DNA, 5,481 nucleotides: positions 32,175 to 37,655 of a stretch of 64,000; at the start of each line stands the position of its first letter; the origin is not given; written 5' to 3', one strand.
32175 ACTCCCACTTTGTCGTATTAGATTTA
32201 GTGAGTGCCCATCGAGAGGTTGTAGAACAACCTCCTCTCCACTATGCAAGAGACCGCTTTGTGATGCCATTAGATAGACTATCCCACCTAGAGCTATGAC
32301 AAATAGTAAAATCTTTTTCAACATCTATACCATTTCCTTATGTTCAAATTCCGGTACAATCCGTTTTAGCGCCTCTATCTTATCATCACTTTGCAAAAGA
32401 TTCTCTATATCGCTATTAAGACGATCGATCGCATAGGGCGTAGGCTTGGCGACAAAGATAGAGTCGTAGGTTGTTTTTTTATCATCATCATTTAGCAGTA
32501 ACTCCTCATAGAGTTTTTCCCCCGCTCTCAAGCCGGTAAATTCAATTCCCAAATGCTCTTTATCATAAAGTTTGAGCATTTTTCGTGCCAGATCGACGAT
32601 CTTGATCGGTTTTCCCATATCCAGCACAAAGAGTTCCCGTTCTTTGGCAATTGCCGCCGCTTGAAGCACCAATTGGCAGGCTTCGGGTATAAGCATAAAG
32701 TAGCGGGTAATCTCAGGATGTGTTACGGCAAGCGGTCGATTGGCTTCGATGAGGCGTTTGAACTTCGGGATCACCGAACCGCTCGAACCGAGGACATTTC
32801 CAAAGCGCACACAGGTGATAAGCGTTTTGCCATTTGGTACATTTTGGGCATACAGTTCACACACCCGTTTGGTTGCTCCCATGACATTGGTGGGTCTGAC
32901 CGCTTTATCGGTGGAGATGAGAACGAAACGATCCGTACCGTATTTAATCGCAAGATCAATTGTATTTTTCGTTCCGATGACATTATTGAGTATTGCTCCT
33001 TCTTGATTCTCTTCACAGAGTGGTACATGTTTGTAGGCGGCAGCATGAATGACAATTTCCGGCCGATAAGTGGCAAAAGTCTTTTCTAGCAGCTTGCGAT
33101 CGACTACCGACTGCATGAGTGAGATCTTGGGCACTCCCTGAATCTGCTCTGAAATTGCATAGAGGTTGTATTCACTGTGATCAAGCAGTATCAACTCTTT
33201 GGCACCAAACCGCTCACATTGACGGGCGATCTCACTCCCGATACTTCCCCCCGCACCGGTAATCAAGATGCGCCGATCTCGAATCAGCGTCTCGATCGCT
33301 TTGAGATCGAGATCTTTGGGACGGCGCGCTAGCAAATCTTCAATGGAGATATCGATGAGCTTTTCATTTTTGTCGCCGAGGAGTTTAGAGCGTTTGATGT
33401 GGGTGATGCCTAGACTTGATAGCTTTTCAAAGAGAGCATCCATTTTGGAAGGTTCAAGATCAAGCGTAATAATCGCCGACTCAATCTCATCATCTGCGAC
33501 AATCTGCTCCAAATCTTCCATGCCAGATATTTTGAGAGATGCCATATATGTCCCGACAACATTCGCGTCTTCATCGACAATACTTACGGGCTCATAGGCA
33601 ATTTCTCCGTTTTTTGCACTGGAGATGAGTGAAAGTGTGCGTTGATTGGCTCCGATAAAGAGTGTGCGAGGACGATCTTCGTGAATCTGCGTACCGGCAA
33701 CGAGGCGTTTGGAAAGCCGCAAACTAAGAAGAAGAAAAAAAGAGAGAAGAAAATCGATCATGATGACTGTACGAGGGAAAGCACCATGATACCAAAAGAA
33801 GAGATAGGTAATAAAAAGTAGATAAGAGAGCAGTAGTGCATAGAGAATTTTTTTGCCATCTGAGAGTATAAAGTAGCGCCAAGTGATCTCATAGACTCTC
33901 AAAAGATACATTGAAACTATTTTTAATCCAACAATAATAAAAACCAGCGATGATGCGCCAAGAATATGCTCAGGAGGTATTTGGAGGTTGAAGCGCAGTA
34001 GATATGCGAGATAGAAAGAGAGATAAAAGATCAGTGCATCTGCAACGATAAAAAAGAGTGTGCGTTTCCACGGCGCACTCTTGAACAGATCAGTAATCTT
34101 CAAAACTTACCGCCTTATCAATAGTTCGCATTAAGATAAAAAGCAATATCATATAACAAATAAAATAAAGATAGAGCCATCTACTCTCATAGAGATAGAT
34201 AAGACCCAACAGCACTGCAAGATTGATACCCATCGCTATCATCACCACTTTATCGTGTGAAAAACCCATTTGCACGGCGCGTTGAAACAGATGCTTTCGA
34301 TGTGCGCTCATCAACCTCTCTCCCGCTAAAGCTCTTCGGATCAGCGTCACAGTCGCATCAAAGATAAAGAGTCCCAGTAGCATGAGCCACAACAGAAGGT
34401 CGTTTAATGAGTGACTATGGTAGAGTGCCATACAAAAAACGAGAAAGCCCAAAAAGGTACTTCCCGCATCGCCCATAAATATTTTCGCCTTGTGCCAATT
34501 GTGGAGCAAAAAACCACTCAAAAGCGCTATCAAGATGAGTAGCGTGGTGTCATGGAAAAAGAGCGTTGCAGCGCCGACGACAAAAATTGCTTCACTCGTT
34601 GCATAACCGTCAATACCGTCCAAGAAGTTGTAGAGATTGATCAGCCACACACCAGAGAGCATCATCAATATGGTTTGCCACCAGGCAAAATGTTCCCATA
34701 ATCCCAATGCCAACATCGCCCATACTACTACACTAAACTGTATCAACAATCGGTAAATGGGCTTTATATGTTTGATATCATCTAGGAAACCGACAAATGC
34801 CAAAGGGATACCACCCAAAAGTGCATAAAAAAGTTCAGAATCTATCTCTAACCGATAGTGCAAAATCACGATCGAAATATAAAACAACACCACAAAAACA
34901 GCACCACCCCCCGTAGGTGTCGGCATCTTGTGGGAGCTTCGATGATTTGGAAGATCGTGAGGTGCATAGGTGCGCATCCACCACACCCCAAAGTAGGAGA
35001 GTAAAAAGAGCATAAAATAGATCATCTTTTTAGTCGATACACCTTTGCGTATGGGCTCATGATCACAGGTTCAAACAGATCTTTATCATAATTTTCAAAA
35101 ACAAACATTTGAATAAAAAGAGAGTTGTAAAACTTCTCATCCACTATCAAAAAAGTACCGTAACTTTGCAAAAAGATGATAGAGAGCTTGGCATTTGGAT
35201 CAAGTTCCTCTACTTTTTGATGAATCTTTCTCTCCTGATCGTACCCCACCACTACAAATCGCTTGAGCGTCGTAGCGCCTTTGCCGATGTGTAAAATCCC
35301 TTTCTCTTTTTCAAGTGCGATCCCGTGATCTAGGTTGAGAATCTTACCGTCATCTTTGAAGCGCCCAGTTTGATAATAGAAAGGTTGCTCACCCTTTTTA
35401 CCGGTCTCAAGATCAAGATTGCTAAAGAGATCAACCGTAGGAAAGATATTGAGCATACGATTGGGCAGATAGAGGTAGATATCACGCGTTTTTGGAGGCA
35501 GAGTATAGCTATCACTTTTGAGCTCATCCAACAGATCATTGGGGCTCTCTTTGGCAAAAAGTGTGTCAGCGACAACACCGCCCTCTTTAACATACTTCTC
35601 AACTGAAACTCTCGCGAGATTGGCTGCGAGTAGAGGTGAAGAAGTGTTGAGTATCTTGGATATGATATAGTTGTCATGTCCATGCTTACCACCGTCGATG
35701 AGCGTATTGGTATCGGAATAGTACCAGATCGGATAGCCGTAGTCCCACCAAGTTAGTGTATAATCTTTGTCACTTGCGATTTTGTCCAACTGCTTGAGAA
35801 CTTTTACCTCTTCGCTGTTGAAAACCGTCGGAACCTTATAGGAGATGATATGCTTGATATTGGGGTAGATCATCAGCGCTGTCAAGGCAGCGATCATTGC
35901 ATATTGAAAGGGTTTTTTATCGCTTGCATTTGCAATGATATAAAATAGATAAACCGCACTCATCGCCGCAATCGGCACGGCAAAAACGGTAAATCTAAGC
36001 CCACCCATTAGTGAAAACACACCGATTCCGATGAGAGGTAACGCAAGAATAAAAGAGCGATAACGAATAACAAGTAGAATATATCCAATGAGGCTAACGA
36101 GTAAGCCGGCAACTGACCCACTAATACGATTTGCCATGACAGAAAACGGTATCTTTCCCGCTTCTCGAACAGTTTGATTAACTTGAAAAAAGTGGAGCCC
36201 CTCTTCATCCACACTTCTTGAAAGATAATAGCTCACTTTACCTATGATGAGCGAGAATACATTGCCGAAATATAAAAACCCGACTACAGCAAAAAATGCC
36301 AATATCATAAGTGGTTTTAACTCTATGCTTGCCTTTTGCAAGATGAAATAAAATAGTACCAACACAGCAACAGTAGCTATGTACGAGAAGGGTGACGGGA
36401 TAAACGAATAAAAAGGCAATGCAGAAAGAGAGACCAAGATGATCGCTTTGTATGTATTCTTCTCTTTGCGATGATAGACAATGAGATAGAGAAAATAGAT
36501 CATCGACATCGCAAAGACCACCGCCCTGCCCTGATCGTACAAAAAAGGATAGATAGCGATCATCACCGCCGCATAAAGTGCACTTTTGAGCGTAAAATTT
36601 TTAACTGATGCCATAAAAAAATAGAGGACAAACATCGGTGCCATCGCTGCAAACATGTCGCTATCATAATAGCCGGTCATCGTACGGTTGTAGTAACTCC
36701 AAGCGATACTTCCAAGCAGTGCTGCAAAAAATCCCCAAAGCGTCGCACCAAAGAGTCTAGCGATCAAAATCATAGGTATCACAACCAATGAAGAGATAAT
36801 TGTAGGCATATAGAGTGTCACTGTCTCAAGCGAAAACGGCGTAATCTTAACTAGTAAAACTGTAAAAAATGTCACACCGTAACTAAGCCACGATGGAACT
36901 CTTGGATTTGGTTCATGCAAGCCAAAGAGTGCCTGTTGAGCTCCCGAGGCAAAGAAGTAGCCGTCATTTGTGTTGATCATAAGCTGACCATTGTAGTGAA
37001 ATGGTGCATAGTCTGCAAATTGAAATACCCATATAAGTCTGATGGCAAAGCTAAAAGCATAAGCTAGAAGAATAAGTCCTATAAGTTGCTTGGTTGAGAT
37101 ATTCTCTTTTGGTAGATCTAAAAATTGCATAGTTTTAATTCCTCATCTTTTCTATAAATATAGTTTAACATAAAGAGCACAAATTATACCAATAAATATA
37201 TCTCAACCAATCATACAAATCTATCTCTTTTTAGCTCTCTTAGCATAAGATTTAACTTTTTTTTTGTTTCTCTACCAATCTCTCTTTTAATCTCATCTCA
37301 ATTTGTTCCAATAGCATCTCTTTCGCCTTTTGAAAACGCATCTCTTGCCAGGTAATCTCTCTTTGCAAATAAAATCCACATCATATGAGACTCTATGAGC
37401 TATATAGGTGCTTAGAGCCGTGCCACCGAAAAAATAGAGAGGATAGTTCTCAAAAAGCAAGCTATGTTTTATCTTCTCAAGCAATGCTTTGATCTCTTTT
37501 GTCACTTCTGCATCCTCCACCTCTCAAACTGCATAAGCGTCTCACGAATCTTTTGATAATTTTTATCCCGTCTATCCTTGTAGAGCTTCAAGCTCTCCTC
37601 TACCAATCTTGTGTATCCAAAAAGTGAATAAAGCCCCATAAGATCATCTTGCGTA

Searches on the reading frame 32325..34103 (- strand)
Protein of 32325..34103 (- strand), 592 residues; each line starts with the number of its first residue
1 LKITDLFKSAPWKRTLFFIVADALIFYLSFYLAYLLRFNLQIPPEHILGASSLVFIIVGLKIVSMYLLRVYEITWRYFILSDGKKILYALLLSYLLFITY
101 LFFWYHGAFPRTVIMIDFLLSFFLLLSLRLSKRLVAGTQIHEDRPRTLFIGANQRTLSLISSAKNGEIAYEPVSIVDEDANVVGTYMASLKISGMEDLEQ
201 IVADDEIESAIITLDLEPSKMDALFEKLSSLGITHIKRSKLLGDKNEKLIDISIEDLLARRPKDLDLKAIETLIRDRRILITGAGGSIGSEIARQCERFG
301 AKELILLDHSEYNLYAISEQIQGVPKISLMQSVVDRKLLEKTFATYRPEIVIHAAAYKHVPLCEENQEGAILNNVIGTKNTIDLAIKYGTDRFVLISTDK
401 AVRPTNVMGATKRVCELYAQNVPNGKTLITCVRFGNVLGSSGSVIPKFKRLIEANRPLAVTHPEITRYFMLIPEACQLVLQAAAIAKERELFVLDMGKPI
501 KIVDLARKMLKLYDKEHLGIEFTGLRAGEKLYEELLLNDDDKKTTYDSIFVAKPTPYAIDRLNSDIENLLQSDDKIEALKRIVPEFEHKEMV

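Call 6: search_protein_families(library=pfam, proteins=[window:32325-34103:-], max_evalue=0.001)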
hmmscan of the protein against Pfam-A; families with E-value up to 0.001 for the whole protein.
window:32325-34103:- (592 aa): 6 families
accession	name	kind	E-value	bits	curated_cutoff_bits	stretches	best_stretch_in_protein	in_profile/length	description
PF02719.21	Polysacc_synt_2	-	1.9e-107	359.2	20.2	1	279-553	1-292/293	Polysaccharide biosynthesis protein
PF01370.27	Epimerase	-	9.5e-18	64.9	20.9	1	279-480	1-222/240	NAD dependent epimerase/dehydratase family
PF04321.23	RmlD_sub_bind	-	1.9e-13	50.6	27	1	278-442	2-156/287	RmlD substrate binding domain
PF16363.11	GDP_Man_Dehyd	-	1.1e-09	38.7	27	1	280-399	1-130/332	GDP-mannose 4,6 dehydratase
PF01073.25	3Beta_HSD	-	2.8e-06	27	22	1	280-404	1-122/280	3-beta hydroxysteroid dehydrogenase/isomerase family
PF13727.12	CoA_binding_3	-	9e-05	23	25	1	84-227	19-163/175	CoA-binding domain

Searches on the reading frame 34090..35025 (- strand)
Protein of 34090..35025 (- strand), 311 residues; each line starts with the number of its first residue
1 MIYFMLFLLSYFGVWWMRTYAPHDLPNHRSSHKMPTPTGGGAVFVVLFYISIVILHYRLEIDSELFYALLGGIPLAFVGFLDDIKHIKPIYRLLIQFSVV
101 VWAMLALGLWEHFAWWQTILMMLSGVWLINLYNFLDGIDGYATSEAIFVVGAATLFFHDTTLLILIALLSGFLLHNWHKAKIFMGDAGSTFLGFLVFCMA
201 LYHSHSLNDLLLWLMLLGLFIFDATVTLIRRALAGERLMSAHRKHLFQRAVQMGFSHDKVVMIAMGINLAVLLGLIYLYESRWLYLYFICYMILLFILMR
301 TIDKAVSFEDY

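Call 6: search_protein_families(library=pfam, proteins=[window:34090-35025:-], max_evalue=0.001)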
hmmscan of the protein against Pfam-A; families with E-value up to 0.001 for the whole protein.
window:34090-35025:- (311 aa): 1 family
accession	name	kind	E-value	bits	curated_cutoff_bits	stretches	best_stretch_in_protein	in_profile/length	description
PF00953.26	Glycos_transf_4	-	1.3e-27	97.1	27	1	66-202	2-158/160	Glycosyl transferase family 4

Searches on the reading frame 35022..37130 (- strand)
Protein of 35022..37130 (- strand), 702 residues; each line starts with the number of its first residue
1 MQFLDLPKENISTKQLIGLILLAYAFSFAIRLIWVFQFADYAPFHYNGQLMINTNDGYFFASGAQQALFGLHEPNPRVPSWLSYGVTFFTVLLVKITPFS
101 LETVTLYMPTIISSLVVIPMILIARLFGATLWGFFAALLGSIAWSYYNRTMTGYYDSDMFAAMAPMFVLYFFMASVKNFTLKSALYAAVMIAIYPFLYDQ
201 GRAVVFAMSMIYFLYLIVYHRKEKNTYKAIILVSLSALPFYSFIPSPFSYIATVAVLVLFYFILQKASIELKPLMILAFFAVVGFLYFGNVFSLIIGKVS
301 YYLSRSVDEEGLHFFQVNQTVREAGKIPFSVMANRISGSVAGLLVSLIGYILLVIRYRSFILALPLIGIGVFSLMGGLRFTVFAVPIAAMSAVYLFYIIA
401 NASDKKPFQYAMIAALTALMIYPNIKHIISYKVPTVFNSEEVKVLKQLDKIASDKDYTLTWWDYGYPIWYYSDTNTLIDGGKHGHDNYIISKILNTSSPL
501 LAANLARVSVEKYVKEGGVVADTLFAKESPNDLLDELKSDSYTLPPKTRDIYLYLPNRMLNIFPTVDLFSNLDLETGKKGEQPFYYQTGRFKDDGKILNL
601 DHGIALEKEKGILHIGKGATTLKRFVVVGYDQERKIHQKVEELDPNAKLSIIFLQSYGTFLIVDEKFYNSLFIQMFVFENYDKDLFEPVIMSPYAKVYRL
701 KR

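Call 6: search_protein_families(library=pfam, proteins=[window:35022-37130:-], max_evalue=0.001)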
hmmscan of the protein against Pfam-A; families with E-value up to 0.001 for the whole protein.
window:35022-37130:- (702 aa): 3 families
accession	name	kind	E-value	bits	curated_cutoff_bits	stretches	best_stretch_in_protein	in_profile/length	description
PF21436.2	STT3-PglB_core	-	1.1e-43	149.3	23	1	455-576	2-131/131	STT3/PglB/AglB core domain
PF02516.20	STT3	-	1.7e-30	107.3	24.5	1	36-407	27-379/405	Oligosaccharyl transferase STT3, N-terminal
PF18527.6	STT3_PglB_C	-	8e-15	55.1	26.5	1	584-662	1-79/80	STT3/PglB C-terminal beta-barrel domain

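Call 85: search_protein_families(library=ncbifam, proteins=[L025:12538-14346:+, L025:14343-15032:+, L025:15814-16527:+, L027:11734-13080:+, L025:16529-17809:+], max_evalue=0.00001)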
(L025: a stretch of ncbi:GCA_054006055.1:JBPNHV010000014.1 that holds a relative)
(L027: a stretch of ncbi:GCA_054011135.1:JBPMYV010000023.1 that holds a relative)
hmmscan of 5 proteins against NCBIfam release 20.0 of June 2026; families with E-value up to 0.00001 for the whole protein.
L025:12538-14346:+ (602 aa): 80 families (the best 25 are shown)
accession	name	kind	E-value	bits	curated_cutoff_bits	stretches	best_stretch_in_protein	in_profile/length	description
TIGR01140.1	L_thr_O3P_dcar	equivalog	2.6e-50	171.4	290.55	1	267-599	19-331/331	threonine-phosphate decarboxylase CobD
TIGR01141.1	hisC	equivalog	3.2e-42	144.7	276.55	1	275-600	30-348/349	histidinol-phosphate transaminase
NF006225.0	PRK08354.1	equivalog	7.2e-32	111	288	1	258-601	8-315/318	putative aminotransferase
NF005915.1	PRK07908.1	equivalog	2.8e-26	92.7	360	1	267-599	14-332/332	Rv2231c family histidinol phosphate aminotransferase CobC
NF003496.0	PRK05166.1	equivalog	8.1e-26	90.6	540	1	275-601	46-369/373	histidinol-phosphate transaminase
TIGR03992.1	Arch_glmU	subfamily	2e-24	86.2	292.1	1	1-157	1-153/393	bifunctional sugar-1-phosphate nucleotidylyltransferase/acetyltransferase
NF041313.1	UDPGP_AglF_Halo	equivalog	2.7e-23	82.6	400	1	1-238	1-229/234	UTP--glucose-1-phosphate uridylyltransferase AglF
NF002878.0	PRK03321.1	subfamily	1.1e-22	80.3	374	1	296-600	52-347/352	histidinol-phosphate transaminase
NF053748.1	bifunc_CobBC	exception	1.8e-22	79.5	950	1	267-598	482-796/797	bifunctional hydrogenobyrinic acid a,c-diamide synthase/histidinol phosphate aminotransferase CobBC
NF005021.0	PRK06425.1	equivalog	5.2e-21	75.1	353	1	292-601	46-330/335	histidinol-phosphate aminotransferase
NF002877.0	PRK03317.1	equivalog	2.1e-19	69.6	409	1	311-600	87-365/374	histidinol-phosphate transaminase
NF002726.0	PRK02610.1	equivalog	2.9e-19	69.2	391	1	314-561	88-337/374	histidinol-phosphate transaminase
NF041364.1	GntC_guanitoxin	equivalog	4.5e-18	65.3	415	1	316-566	59-321/356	guanitoxin biosynthesis PLP-dependent (S)-gamma-hydroxy-L-arginine cyclodehydratase GntC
NF041135.1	IPPtranDIPPsyn_Thcocales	equivalog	7.5e-18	64.7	580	1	1-166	1-157/419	bifunctional L-myo-inositol-1-phosphate cytidylyltransferase/CDP-L-myo-inositol myo-inositolphosphotransferase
NF005593.0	PRK07324.1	equivalog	1.5e-17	63.7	476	1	345-584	111-349/373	aminotransferase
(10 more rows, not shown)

L025:14343-15032:+ (229 aa): 6 families
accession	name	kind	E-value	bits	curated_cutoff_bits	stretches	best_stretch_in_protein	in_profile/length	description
NF045667.1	MTase_DVU1556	equivalog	2.1e-08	33.9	155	1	42-186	9-154/213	DVU_1556 family methyltransferase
NF002463.0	PRK01683.1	equivalog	4.8e-08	32.9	297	1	46-212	22-190/258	trans-aconitate 2-methyltransferase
NF043040.1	corrin_prot_MT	hypoth_equivalog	3.6e-07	29.9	180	1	39-147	26-140/216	corrinoid protein-associated methyltransferase CpaM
NF008992.0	PRK12335.1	equivalog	8.4e-07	28.4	303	1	50-191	117-262/289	SAM-dependent methyltransferase TehB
TIGR02021.1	BchM-ChlM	equivalog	2.2e-06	27.2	158.9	1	56-157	55-158/218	magnesium protoporphyrin IX methyltransferase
TIGR01983.1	UbiG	equivalog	7.2e-06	25.5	102.95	0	55-145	49-146/228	bifunctional 2-polyprenyl-6-hydroxyphenol methylase/3-demethylubiquinol 3-O-methyltransferase UbiG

L025:15814-16527:+ (237 aa): 1 family
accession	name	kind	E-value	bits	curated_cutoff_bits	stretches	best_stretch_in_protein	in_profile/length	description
NF045866.1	GGPL_Ptran_Mf1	equivalog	3.2e-18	66.7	225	1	39-96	4-61/240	diacylglycerol cholinephosphotransferase Mf1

L027:11734-13080:+ (448 aa): 185 families (the best 25 are shown)
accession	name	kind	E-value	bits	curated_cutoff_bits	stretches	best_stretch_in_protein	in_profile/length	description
NF001183.0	PRK00155.1-3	subfamily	7.1e-49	166.2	166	1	6-232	4-233/237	D-ribitol-5-phosphate cytidylyltransferase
TIGR00453.1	ispD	equivalog_domain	7.1e-48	162.9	181.3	1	6-229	2-218/219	2-C-methyl-D-erythritol 4-phosphate cytidylyltransferase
NF001186.0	PRK00155.2-3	equivalog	2.4e-46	158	253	1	2-230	3-222/224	2-C-methyl-D-erythritol 4-phosphate cytidylyltransferase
NF006899.0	PRK09382.1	equivalog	3.2e-38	131.9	417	1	2-232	5-222/387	bifunctional 2-C-methyl-D-erythritol 4-phosphate cytidylyltransferase/2-C-methyl-D-erythritol 2,4-cyclodiphosphate synthase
NF009924.0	PRK13385.1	subfamily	1.5e-36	126.1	342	1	6-233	5-226/230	2-C-methyl-D-erythritol 4-phosphate cytidylyltransferase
NF006123.0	PRK08267.1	equivalog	1e-25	90.5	261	1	280-412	52-191/261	SDR family oxidoreductase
NF005559.1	PRK07231.1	subfamily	2.4e-23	82.9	215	1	300-416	78-198/249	glucose 1-dehydrogenase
NF052558.1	MBtsdlDhBudC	equivalog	2.1e-22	79.9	270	1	280-413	53-191/250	meso-2,3-butanediol dehydrogenase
NF005893.0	PRK07856.1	equivalog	5.3e-22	78.3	255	1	245-423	6-201/255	SDR family oxidoreductase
NF006509.0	PRK08945.1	equivalog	1.8e-21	76.4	269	1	287-423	78-218/248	YciK family oxidoreductase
NF006074.0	PRK08220.1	equivalog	4.3e-21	75.6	312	1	244-411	4-187/251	2,3-dihydro-2,3-dihydroxybenzoate dehydrogenase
NF006070.0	PRK08213.1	subfamily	6.5e-19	68.5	279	1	288-413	75-208/259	gluconate 5-dehydrogenase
NF005067.0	PRK06484.1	equivalog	1.5e-18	66.7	713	1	282-429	60-212/524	short chain dehydrogenase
NF047923.1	pyridox_DH_SDR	equivalog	1.6e-18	67.1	325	1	267-404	39-182/243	pyridoxal 4-dehydrogenase, SDR-type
NF005007.0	PRK06398.1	equivalog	2.3e-18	66.3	341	1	244-408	3-181/259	aldose dehydrogenase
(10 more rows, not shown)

L025:16529-17809:+ (426 aa): 0 families

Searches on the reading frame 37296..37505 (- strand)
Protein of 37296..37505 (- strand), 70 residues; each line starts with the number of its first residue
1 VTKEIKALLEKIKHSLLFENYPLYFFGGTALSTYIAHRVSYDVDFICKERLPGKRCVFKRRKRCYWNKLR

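Call 54: search_protein_families(library=pfam, proteins=[window:37296-37505:-], max_evalue=0.05)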
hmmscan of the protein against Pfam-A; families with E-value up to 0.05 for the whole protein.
seq(70 aa): 1 family
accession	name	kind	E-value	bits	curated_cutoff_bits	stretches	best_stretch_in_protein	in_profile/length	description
PF08843.17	AbiEii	-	8.8e-05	23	22.5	1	17-48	9-42/238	Nucleotidyl transferase AbiEii toxin, Type IV TA system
